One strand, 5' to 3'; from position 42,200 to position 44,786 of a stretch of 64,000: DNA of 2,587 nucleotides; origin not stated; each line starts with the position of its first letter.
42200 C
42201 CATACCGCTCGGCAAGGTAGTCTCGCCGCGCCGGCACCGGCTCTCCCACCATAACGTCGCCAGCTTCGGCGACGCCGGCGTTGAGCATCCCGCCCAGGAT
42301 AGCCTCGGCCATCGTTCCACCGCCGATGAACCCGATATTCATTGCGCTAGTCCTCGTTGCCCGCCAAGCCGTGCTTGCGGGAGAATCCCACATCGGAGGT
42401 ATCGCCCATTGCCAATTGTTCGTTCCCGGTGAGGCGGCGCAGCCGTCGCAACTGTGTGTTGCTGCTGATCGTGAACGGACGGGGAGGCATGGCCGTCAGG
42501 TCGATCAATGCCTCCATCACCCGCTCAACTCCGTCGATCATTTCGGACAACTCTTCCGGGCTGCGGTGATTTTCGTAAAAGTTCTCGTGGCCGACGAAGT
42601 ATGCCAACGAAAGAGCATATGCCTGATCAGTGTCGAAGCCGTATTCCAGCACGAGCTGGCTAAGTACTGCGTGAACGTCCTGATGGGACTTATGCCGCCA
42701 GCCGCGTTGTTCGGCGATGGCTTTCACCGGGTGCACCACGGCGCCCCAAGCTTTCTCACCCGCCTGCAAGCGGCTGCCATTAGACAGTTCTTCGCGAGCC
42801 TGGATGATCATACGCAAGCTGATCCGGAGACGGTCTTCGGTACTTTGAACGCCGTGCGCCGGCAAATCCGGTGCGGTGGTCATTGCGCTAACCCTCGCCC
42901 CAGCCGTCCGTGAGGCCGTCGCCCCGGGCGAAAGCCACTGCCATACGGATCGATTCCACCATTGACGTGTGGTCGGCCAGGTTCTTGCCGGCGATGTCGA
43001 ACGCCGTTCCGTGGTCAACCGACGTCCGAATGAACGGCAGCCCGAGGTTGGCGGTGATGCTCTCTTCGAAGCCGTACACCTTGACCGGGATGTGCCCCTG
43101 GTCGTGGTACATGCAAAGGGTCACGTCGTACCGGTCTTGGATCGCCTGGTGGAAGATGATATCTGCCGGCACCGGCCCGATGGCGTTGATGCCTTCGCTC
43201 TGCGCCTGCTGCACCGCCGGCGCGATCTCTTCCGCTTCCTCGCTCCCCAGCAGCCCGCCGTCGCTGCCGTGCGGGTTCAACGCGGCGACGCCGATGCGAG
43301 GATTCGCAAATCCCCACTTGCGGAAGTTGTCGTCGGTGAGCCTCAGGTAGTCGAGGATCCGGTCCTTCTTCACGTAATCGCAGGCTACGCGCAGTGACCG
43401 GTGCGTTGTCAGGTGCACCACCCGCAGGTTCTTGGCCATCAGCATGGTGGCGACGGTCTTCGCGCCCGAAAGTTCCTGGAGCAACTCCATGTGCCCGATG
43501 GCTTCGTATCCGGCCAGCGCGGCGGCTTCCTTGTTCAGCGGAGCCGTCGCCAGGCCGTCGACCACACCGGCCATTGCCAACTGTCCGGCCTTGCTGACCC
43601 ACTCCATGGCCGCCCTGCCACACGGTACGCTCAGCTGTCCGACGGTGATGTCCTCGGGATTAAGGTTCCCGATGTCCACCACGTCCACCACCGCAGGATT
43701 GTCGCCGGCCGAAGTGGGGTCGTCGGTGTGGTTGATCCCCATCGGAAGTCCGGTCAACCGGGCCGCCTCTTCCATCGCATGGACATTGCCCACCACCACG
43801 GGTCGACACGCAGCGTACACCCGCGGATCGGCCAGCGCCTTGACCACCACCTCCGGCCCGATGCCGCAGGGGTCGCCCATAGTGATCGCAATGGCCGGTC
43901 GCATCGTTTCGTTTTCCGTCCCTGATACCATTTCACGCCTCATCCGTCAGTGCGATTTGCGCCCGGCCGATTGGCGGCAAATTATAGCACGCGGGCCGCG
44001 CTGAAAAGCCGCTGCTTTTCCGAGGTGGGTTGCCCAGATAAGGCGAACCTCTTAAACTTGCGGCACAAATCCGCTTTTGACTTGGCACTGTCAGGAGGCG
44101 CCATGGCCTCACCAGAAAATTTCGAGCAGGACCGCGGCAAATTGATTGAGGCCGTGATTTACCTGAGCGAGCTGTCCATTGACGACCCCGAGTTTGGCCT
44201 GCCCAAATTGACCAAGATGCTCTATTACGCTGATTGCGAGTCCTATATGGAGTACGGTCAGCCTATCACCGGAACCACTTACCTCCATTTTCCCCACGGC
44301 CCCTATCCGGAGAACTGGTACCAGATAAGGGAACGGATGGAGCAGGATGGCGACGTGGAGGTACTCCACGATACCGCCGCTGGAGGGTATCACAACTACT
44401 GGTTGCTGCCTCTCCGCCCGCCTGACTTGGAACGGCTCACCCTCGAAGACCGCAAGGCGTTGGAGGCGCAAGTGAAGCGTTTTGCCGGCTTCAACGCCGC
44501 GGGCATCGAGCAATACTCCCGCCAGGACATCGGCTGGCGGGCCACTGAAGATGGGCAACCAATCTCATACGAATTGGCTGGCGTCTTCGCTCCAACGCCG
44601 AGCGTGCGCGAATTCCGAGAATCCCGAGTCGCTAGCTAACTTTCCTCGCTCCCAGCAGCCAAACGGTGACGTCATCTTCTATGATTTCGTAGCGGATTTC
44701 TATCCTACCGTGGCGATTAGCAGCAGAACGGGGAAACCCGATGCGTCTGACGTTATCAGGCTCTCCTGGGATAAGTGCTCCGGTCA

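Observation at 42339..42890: PaREP1-like copy B is a precise 541-bp cassette-like insertion between pdxA and proC, bracketed by an 11-bp direct repeat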

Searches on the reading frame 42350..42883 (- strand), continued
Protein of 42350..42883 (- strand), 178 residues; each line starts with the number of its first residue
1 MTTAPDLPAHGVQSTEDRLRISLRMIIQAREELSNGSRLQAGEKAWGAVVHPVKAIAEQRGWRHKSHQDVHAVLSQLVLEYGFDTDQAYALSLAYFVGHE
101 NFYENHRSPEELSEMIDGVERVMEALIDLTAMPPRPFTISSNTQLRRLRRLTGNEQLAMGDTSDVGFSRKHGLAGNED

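Call 35: search_protein_families(library=padloc, proteins=[window:42350-42883:-], max_evalue=0.01)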
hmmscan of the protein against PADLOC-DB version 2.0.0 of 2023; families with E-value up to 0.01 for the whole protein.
window:42350-42883:- (178 aa): 0 families

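Call 38: find_encoding_contigs(protein=P0082, flank=3500, max_places=3)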
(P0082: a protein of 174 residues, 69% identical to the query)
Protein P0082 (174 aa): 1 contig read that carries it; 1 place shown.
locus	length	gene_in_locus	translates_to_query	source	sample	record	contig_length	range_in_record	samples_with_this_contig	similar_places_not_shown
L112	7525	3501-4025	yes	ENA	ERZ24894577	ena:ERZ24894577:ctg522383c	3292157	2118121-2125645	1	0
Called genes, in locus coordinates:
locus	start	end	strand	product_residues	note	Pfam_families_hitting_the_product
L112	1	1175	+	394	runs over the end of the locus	PF00009:GTP_EFTU, PF03144:GTP_EFTU_D2, PF03143:GTP_EFTU_D3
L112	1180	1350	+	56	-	PF00471:Ribosomal_L33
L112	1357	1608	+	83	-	PF00584:SecE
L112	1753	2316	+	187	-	PF02357:NusG, PF00467:KOW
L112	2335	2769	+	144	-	PF03946:Ribosomal_L11_N, PF00298:Ribosomal_L11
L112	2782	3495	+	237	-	PF00687:Ribosomal_L1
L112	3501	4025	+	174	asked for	PF05942:PaREP1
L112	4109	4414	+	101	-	-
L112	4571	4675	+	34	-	-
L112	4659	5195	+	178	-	PF00466:Ribosomal_L10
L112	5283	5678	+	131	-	PF16320:Ribosomal_L12_N, PF00542:Ribosomal_L12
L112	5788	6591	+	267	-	PF00106:adh_short, PF08659:KR, PF13561:adh_short_C2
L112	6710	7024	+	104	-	PF07110:EthD (weak)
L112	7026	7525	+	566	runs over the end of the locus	PF05960:DUF885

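Call 39: find_encoding_contigs(protein=P0117, flank=3500, max_places=3)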
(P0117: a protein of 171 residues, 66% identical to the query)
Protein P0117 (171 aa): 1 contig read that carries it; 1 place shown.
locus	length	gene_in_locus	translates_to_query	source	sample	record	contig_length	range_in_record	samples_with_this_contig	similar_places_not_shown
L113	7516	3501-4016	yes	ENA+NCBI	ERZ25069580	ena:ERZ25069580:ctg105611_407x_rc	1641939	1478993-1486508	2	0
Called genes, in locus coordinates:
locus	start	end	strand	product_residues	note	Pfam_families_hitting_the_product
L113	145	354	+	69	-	-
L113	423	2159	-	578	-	PF02518:HATPase_c, PF13589:HATPase_c_3, PF01119:DNA_mis_repair, PF08676:MutL_C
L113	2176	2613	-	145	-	-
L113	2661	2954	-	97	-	PF03960:ArsC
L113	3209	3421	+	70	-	PF00830:Ribosomal_L28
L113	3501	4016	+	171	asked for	PF05942:PaREP1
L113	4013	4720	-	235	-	PF00834:Ribul_P_3_epim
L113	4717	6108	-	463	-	PF00206:Lyase_1, PF14698:ASL_C2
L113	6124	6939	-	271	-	PF01261:AP_endonuc_2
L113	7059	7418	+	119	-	PF01329:Pterin_4a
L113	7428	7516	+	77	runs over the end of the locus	-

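Call 52: predict_structure(alignment_id=A1)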
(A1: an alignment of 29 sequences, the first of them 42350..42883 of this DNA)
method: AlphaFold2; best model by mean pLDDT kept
length: 178 residues; sequences in the alignment: 29
mean_pLDDT: 83.1   pTM: 0.79
mean pLDDT of the five models: 83.1, 81.9, 80.8, 79.8, 79.6
residues with pLDDT >= 90: 89; 70-90: 60; 50-70: 15; < 50: 14
segments of 3 or more residues with pLDDT < 50: 1-5, 174-178
pLDDT, mean of each block of 10 residues (from residue 1): 45 74 92 91 89 90 89 93 92 81 73 92 90 89 95 93 79 41
secondary structure, 60 per line:
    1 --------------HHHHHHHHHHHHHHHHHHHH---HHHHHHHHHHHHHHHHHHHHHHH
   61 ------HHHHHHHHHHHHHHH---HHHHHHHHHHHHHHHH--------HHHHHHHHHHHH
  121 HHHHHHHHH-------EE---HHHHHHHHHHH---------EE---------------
elements in order: H15-34 H38-60 H67-81 H85-100 H109-129 H142-152
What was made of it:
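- On PaREP1/PaREP8 (PF05942, HEPN-T clade): The AF2 model has pLDDT 83 and pTM 0.79 (call 52).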

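Call 57: fold_search(model_id=the predicted structure, library=pdb)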
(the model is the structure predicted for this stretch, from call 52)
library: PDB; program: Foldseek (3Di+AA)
matches with E <= 10: 569; with E <= 0.001: 1
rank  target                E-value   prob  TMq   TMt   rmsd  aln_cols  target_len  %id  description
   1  2hsb                  1.7e-04  1.00  0.57  0.77   2.8       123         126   20  Crystal structure of a hepn domain containing protein (af_0298) from archaeoglobus fulgidus at 1.95 A resolution (released 2006-08-15)
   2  2q00_A                2.5e-03  1.00  0.51  0.73   3.7       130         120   15  Crystal structure of the P95883_SULSO protein from Sulfolobus solfataricus. NESG target SsR10. (released 2007-05-29)
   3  1wol                  6.1e-03  1.00  0.45  0.62   4.7       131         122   15  Crystal Structure of ST0689, an archaeal HEPN homologue (released 2005-11-22)
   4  1ufb_A                6.4e-03  1.00  0.48  0.64   4.1       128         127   17  Crystal structure of TT1696 from Thermus thermophilus HB8 (released 2003-11-28)
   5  2q00_B                9.1e-03  1.00  0.49  0.69   3.0       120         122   19  Crystal structure of the P95883_SULSO protein from Sulfolobus solfataricus. NESG target SsR10. (released 2007-05-29)
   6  2jpu_MODEL_1_A        2.5e-02  1.00  0.47  0.61   3.9       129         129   19  solution structure of NESG target SsR10, Orf c02003 protein (released 2007-07-03)
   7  1o3u                  2.9e-02  1.00  0.45  0.64   5.0       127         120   16  Crystal structure of an hepn domain protein (tm0613) from thermotoga maritima at 1.75 A resolution (released 2003-04-22)
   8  4nqf_B                3.8e-02  0.98  0.37  0.42   7.4       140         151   14  Crystal structure of HEPN domain protein (released 2014-03-26)
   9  4nqf_A                4.7e-02  0.98  0.37  0.44   7.4       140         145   14  Crystal structure of HEPN domain protein (released 2014-03-26)
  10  9min_I                7.0e-02  0.96  0.33  0.43   6.7       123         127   15  Structure of a designed minibinder to NYESO1-A*02:01 (released 2025-08-06)
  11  3o10_C                1.4e-01  1.00  0.47  0.59   4.6       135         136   10  Crystal structure of the HEPN domain from human sacsin (released 2011-03-30)
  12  3t6g_B                2.3e-01  0.93  0.38  0.48   7.6       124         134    9  Structure of the complex between NSP3 (SHEP1) and p130Cas (released 2011-11-23)
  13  2l7a_MODEL_1_A        2.3e-01  0.84  0.35  0.44  10.4       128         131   14  Solution Structure of the R3 Domain of Talin (released 2011-12-21)
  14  3o10_A                2.4e-01  0.97  0.45  0.55   4.7       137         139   12  Crystal structure of the HEPN domain from human sacsin (released 2011-03-30)
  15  9min_D                2.6e-01  0.66  0.29  0.36   6.9       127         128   15  Structure of a designed minibinder to NYESO1-A*02:01 (released 2025-08-06)
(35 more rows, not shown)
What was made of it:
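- On PaREP1/PaREP8 (PF05942, HEPN-T clade): The top Foldseek hits are 2hsb, 2q00, 1wol, 1ufb and 1o3u, all HEPN (call 57).
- Closest known: PaREP1/PaREP8 paralogue families of Pyrobaculum and other Crenarchaeota. Same: The fold is HEPN, with best matches 2hsb and 2q00 (call 57).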

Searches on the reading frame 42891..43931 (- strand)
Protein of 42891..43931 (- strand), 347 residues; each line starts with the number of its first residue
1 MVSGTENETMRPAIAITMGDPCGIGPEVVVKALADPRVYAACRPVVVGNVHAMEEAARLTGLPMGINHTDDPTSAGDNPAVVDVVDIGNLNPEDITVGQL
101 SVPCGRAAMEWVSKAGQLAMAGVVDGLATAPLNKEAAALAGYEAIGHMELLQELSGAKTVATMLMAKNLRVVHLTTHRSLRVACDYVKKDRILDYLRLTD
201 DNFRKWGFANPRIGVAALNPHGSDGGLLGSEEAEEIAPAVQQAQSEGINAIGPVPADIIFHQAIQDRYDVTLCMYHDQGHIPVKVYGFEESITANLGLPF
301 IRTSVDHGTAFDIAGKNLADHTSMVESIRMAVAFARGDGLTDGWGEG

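Call 4: search_protein_families(library=pfam, proteins=[window:42891-43907:-], max_evalue=0.01)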
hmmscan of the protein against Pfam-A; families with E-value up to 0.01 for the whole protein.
window:42891-43907:- (339 aa): 1 family
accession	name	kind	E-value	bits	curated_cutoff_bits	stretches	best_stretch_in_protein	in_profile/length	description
PF04166.17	PdxA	-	5.7e-100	334.8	27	1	33-323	2-286/286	Pyridoxal phosphate biosynthetic protein PdxA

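Call 8: find_related_loci(query=window:42891-43907:-, collection=genome_contigs, flank=4000)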
Query window:42891-43907:- (339 aa) in genome_contigs; peptide patterns used: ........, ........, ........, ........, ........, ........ (x = any residue, [..] = any of these).
600 stretches matched a pattern (row limit reached: there are more); 596 encode a relative of the query (tblastn E <= 1e-3); the best 80 are kept; 80 distinct loci.
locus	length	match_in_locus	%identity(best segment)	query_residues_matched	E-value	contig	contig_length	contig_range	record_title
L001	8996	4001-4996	79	1-332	0e+0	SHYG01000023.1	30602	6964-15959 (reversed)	MAG: Dehalococcoidia bacterium isolate Baikal-deep-G113 BACOMB-C6645, whole genome shotgun sequence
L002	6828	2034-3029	78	3-334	0e+0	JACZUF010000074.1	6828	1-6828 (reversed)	MAG: Chloroflexota bacterium isolate B15T1B11 B15T1B11_NODE2347, whole genome shotgun sequence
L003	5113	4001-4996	78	3-334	6e-179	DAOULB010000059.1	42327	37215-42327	MAG TPA_asm: Dehalococcoidia bacterium isolate S8_378 425115, whole genome shotgun sequence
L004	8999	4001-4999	74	2-334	2e-174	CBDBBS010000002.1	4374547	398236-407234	MAG: Dehalococcoidia bacterium isolate ddb4ac3d-8f21-48f8-a382-dd94587b0ab6 genome assembly, contig: contig_2, whole gen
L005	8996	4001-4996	73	3-334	2e-172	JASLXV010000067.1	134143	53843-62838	MAG: Dehalococcoidia bacterium isolate ETNP2_MAG_30 c_000001260819, whole genome shotgun sequence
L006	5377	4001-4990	61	3-332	1e-129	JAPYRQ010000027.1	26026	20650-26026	MAG: Dehalococcoidia bacterium isolate PW3.metabat2.181 PW3_2660_length_26026_cov_7.498672, whole genome shotgun sequenc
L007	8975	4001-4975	59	3-327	2e-126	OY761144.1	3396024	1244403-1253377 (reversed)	MAG: Dehalococcoidia bacterium isolate d500c233-76a3-46e4-a508-06ea1f82037c genome assembly, chromosome: 1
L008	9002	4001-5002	50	1-334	4e-108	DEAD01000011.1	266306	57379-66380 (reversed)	MAG TPA_asm: Dehalococcoidia bacterium UBA2991 UBA2991_contig_4507, whole genome shotgun sequence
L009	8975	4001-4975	48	4-329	3e-99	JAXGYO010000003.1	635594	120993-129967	MAG: Anaerolineae bacterium isolate AnMBR.bin515 bin515_3, whole genome shotgun sequence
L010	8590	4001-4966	48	9-332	4e-99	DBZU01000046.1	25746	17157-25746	MAG TPA_asm: Dehalococcoidia bacterium UBA1152 UBA1152_contig_13655, whole genome shotgun sequence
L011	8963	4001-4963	49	3-323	9e-98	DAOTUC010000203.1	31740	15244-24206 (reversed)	MAG TPA_asm: Anaerolineae bacterium isolate F17_42 k129_152419, whole genome shotgun sequence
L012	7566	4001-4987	47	3-327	3e-96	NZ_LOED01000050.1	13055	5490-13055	Fervidicola ferrireducens strain Y170 AN618_contig000050, whole genome shotgun sequence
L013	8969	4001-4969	47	4-327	5e-95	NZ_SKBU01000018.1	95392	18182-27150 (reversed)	Rubrobacter taiwanensis strain Yellowstone NODE_18_length_95304_cov_69.669685, whole genome shotgun sequence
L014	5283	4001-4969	47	3-324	8e-95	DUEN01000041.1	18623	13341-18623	MAG TPA_asm: Caldilineae bacterium isolate J4 Contig41, whole genome shotgun sequence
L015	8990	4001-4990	45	2-330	8e-95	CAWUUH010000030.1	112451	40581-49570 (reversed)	MAG: uncultured Pseudomonadales bacterium isolate HER19_SIP_2000_bin_10_1 genome assembly, contig: HER19_SP_1000_bin_10-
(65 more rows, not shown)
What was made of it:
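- On PaREP1/PaREP8 (PF05942, HEPN-T clade): The host is a Dehalococcoidia (Chloroflexota) bacterium, judged from the nearest genomes (call 8).
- Closest known: PaREP1/PaREP8 paralogue families of Pyrobaculum and other Crenarchaeota. Different: The host is bacterial (Dehalococcoidia, call 8), whereas the family is described as archaeal.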

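Call 46: find_homologous_proteins(query=window:42891-43931:-, max_evalue=1e-100)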
Query window:42891-43931:- (347 aa): 2187 proteins with E <= 1e-100 among 8000 candidates; the best 120 are listed.
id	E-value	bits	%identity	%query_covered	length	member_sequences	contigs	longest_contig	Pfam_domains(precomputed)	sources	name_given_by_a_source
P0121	2.7e-221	752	97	100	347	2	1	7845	PF04166.18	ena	-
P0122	8.7e-215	731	93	100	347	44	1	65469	PF04166.18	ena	-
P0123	1.5e-214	730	94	100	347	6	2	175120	PF04166.18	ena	-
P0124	2.4e-214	729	94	100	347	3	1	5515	PF04166.18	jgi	jgi:4-hydroxythreonine-4-phosphate dehydrogenase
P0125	1.2e-213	727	92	100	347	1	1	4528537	PF04166.18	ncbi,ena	-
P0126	4.3e-213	725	92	100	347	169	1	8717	PF04166.18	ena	-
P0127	1.0e-212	724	92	100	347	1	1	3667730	PF04166.18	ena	-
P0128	6.7e-209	711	92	99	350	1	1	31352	PF04166.18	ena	-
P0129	7.0e-208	708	92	99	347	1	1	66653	PF04166.18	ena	-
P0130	9.9e-206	701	90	99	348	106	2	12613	PF04166.18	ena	-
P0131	3.2e-204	696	90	97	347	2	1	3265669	PF04166.18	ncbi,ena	-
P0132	2.5e-199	680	86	100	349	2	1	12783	PF04166.18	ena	-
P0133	7.0e-197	672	88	97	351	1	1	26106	PF04166.18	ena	-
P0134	7.3e-197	672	88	97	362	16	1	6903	PF04166.18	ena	-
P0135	1.8e-195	667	88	97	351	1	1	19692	PF04166.18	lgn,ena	-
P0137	2.0e-195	667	85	99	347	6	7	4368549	PF04166.18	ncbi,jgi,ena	jgi:4-hydroxythreonine-4-phosphate dehydrogenase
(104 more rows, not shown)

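Call 49: find_encoding_contigs(protein=P0137, flank=3500, max_places=6)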
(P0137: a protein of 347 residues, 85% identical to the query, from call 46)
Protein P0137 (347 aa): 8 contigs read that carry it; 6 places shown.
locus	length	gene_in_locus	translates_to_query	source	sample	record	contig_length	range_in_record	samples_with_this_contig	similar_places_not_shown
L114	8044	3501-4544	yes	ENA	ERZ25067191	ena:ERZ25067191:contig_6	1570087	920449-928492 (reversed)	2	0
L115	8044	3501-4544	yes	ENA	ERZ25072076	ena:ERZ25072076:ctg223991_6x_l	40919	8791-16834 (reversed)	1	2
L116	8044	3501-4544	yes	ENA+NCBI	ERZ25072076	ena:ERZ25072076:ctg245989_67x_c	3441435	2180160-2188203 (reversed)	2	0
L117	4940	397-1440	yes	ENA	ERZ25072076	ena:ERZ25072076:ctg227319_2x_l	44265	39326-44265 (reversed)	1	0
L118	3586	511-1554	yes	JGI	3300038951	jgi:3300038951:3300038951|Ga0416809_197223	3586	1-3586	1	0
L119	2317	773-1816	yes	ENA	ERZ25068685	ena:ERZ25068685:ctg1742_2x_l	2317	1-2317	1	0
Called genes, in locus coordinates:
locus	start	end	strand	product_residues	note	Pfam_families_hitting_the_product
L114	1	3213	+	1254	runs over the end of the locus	PF00317:Ribonuc_red_lgN, PF02867:Ribonuc_red_lgC, PF14890:Intein_splicing (weak), PF14528:LAGLIDADG_3, PF12637:TSCPD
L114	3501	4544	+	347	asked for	PF04166:PdxA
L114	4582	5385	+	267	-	PF03807:F420_oxidored, PF14748:P5CR_dimer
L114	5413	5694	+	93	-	PF02325:CCB3_YggT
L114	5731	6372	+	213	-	PF01591:6PF2K (faint), PF08433:KTI12 (weak), PF13238:AAA_18 (weak), PF13671:AAA_33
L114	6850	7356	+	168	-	PF02789:Peptidase_M17_N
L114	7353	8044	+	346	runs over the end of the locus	PF00883:Peptidase_M17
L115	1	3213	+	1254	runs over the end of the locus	PF00317:Ribonuc_red_lgN, PF02867:Ribonuc_red_lgC, PF14890:Intein_splicing (weak), PF14528:LAGLIDADG_3, PF12637:TSCPD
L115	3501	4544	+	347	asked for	PF04166:PdxA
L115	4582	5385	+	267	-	PF03807:F420_oxidored, PF14748:P5CR_dimer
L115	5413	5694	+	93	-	PF02325:CCB3_YggT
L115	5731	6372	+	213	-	PF01591:6PF2K (faint), PF08433:KTI12 (weak), PF13238:AAA_18 (weak), PF13671:AAA_33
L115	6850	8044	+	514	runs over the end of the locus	PF02789:Peptidase_M17_N, PF00883:Peptidase_M17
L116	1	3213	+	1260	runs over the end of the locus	-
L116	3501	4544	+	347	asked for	PF04166:PdxA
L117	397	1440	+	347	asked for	PF04166:PdxA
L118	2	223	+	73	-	?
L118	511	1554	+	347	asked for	PF04166:PdxA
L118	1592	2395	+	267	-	PF03807:F420_oxidored, PF14748:P5CR_dimer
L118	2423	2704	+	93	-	PF02325:CCB3_YggT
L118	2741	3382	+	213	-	PF01591:6PF2K (faint), PF08433:KTI12 (weak), PF13238:AAA_18 (weak), PF13671:AAA_33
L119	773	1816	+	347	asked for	PF04166:PdxA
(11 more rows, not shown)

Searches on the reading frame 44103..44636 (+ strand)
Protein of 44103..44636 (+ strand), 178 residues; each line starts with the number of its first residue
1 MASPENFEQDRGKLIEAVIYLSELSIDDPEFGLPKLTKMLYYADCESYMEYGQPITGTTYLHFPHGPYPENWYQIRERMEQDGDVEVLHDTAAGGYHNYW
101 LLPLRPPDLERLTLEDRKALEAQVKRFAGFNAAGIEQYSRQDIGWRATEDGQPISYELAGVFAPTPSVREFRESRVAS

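Call 4: search_protein_families(library=pfam, proteins=[window:44103-44636:+], max_evalue=0.01)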
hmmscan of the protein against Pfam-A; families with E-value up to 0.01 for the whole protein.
window:44103-44636:+ (178 aa): 1 family
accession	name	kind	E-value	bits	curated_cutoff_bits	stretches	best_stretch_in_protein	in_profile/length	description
PF13274.11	SocA_Panacea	-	2e-13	51.6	25.7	1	36-145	1-112/113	Antitoxin SocA-like, Panacea domain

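Call 35: search_protein_families(library=padloc, proteins=[window:44103-44636:+], max_evalue=0.01)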
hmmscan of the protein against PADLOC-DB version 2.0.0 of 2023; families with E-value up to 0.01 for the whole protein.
window:44103-44636:+ (178 aa): 0 families
